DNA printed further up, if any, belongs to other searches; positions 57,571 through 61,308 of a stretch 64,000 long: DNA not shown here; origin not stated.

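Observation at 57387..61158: Giant three-module nuclease/exonuclease/helicase protein with an overlapping small partner gene: candidate stand-alone defence or DNA-processing system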

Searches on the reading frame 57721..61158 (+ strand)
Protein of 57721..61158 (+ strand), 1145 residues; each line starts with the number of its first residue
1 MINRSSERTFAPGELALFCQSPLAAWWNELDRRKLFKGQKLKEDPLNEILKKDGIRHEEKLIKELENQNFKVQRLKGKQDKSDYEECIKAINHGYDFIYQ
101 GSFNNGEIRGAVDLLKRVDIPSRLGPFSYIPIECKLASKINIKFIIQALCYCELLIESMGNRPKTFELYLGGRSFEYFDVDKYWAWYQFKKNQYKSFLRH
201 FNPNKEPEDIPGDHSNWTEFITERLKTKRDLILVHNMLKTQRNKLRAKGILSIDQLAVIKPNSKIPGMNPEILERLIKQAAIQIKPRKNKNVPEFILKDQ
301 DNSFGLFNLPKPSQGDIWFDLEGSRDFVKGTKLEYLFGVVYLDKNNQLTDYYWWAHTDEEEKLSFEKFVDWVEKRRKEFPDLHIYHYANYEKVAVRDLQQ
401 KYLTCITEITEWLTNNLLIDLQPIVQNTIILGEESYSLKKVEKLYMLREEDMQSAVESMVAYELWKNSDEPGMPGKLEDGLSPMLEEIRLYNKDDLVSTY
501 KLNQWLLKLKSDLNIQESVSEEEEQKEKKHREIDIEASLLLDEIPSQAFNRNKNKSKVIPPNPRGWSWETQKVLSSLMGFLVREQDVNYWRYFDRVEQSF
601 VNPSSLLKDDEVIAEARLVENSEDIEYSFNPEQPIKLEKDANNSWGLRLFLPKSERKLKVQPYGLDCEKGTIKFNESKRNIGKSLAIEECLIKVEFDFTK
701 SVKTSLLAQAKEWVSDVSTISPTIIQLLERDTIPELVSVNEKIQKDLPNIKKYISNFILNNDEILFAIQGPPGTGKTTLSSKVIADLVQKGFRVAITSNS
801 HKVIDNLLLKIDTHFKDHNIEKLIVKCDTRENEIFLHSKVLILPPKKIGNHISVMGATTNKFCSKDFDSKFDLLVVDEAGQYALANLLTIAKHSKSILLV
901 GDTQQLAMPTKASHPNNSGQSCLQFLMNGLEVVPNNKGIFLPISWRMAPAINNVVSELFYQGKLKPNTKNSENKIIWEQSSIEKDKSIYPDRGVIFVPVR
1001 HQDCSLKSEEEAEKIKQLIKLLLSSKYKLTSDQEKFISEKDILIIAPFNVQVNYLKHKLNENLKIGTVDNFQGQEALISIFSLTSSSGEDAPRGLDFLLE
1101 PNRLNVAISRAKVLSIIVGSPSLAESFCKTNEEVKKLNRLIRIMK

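Call 3: search_protein_families(library=pfam, proteins=[window:57721-61158:+], max_evalue=0.1)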
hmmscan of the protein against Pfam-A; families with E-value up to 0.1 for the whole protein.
window:57721-61158:+ (1145 aa): 27 families (the best 25 are shown)
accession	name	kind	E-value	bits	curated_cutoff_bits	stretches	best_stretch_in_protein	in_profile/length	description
PF13087.12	AAA_12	-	4.5e-30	105.1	27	1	935-1121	14-194/195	AAA domain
PF13086.12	AAA_11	-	5.9e-17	62.7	27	2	756-825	11-84/257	AAA domain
PF13482.12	RNase_H_2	-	4.3e-16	59.7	22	1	318-506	2-164/165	RNase_H superfamily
PF13604.12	AAA_30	-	2.1e-13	50.9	27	1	758-907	13-129/191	AAA domain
PF13245.12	AAA_19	-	5.7e-08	33.4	25.1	1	765-907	13-130/134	AAA domain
PF05127.21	NAT10_TcmA_helicase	-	1.9e-06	28.3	22.7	1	768-900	2-119/176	RNA cytidine acetyltransferase NAT10/TcmA, helicase domain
PF01443.25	Viral_helicase1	-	4.4e-06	27.1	21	1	768-914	3-105/228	Viral superfamily 1 RNA helicase core domain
PF04851.21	ResIII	-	6.5e-06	26.6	22.5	1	755-899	20-155/164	Type III restriction enzyme, res subunit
PF03205.20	MobB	-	2e-05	24.9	26.6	1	766-805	2-41/133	Molybdopterin guanine dinucleotide synthesis protein B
PF24883.2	NPHP3_N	-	0.00013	22.7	24.8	1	761-795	20-54/164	Nephrocystin 3, N-terminal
PF09848.15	SLFN-g3_helicase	-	0.0002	21.2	24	1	765-908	3-129/354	Schlafen group 3, DNA/RNA helicase domain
PF20720.3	nSTAND3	-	0.00021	21.5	27.2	1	767-807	21-60/155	Novel STAND NTPase 3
PF03266.21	NTPase_1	-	0.00058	20.2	23.9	1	767-795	3-31/168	NTPase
PF00270.35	DEAD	-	0.00083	19.6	26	1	758-881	11-128/167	DEAD/DEAH box helicase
PF25199.1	nSTAND_NTPase5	-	0.0049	17.1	34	0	763-809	41-88/145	Novel STAND NTPase 5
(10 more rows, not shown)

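Call 4: search_protein_families(library=padloc, proteins=[window:57721-61158:+], max_evalue=0.1)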
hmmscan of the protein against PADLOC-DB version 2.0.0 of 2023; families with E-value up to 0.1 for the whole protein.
window:57721-61158:+ (1145 aa): 10 families
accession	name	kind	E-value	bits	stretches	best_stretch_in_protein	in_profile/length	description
PDLC03920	MkoA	-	3.7e-55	185.8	2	851-1141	769-1094/1112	-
PDLC03921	MkoA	-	1.2e-41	140.5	2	869-1141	1295-1583/1607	-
PDLC03924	MkoC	-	7.4e-37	125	3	936-1126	768-949/1136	-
PDLC05009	PDC-S37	-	2.1e-07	27.1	2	869-906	936-973/1550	-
PDLC02895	DpdJ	-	5.6e-06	21.4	1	1034-1129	364-462/2112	DpdJ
PDLC04476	PDC-M16A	-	0.0015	15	1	752-796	14-58/691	-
PDLC00148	GajB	-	0.0017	15.4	1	851-973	130-255/369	UrvD helicase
PDLC04140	mad8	-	0.0019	15.8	1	766-863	30-94/314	mads_8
PDLC02373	dCTPase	-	0.035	10.9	1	732-829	142-198/630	-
PDLC02422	PprDinG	-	0.039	10.1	1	761-812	192-242/930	-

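Call 5: search_protein_families(library=ncbifam, proteins=[window:57721-61158:+], max_evalue=0.1)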
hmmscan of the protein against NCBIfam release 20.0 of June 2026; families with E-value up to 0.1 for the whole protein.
window:57721-61158:+ (1145 aa): 33 families (the best 25 are shown)
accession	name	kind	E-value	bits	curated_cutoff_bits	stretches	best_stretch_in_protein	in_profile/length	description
TIGR03491.1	TIGR03491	subfamily_domain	7.7e-54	183.4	97.45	1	69-506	52-462/462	TM0106 family RecB-like putative nuclease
TIGR00376.1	TIGR00376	hypoth_equivalog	1.3e-39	136.2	348.9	2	858-1122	351-612/639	IGHMBP2 family helicase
NF040671.1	PLuB_AAA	exception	1.6e-23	82.1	999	2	866-1121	958-1232/1256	PLuB system helicase-like protein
TIGR01448.2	helicase_RecD2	equivalog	2.2e-06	26.1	500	0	864-906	402-447/713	SF1B family DNA helicase RecD2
NF058533.1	antiphage_ProA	equivalog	5.2e-06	24.1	1500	1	869-910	1302-1342/1903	anti-phage protein ProA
NF005304.0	PRK06835.1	equivalog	7.5e-06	25.3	215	1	736-828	158-248/330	ATP-binding protein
TIGR01447.1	recD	equivalog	1.7e-05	23.6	310.15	1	750-907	152-302/597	exodeoxyribonuclease V subunit alpha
NF006746.0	PRK09270.1-5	subfamily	3.5e-05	22.8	250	1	750-809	8-67/210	nucleoside/nucleotide kinase family protein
TIGR04291.1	arsen_driv_ArsA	equivalog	5.3e-05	22.1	650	1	724-804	282-362/565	arsenical pump-driving ATPase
NF005992.0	PRK08116.1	subfamily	5.9e-05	22.3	189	1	744-816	94-166/269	hypothetical protein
TIGR00176.1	mobB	equivalog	8.2e-05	22.7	76.2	1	766-801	2-37/155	molybdopterin-guanine dinucleotide biosynthesis protein B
NF011056.0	PRK14489.1-1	equivalog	0.0002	20.6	379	1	743-802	185-243/363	bifunctional molybdenum cofactor guanylyltransferase MobA/molybdopterin-guanine dinucleotide biosynthesis adaptor protein MobB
NF011057.0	PRK14489.1-2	subfamily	0.0003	20.1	541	1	762-805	201-244/363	bifunctional molybdenum cofactor guanylyltransferase MobA/molybdopterin-guanine dinucleotide biosynthesis adaptor protein MobB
NF011063.0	PRK14494.1-2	equivalog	0.0014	18.4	258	1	768-816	6-54/227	putative molybdopterin-guanine dinucleotide biosynthesis protein MobB/FeS domain-containing protein protein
NF010248.0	PRK13695.1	equivalog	0.0019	18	156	1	765-795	5-35/180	NTPase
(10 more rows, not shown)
